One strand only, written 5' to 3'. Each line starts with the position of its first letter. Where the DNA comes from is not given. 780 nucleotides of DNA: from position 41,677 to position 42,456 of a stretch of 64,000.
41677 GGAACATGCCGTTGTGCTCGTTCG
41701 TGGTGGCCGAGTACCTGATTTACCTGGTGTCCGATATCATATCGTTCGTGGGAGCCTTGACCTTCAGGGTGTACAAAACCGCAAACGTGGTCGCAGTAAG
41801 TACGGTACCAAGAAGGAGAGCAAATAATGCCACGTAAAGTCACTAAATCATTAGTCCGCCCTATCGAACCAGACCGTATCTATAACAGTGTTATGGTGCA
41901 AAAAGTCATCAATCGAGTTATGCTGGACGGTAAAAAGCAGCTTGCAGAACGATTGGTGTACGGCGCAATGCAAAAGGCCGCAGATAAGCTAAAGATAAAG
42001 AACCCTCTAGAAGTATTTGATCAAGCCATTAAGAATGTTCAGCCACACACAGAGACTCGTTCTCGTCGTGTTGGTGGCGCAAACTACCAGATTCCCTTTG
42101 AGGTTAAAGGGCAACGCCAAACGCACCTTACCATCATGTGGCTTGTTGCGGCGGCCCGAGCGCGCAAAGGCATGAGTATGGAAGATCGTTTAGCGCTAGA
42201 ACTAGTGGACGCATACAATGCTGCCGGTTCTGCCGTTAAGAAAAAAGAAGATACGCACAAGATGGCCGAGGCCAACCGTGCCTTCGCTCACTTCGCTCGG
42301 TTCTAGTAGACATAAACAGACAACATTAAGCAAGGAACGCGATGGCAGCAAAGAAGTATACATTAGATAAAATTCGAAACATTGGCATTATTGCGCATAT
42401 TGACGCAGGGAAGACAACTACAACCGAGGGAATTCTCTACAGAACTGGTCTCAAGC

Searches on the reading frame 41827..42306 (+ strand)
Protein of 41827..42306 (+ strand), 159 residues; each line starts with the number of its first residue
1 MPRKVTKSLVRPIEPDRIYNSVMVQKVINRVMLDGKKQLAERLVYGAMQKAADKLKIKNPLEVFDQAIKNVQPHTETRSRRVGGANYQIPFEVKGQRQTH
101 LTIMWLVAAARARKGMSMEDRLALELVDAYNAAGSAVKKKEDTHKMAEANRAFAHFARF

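Call 55: search_protein_families(library=pfam, proteins=[window:41827-42306:+], max_evalue=0.00001)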
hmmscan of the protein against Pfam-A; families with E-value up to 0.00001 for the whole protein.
window:41827-42306:+ (159 aa): 1 family
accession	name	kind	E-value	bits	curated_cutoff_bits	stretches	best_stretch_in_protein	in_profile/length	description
PF00177.27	Ribosomal_S7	-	5.9e-56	188.6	24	1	7-151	5-148/148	Ribosomal protein S7p/S5e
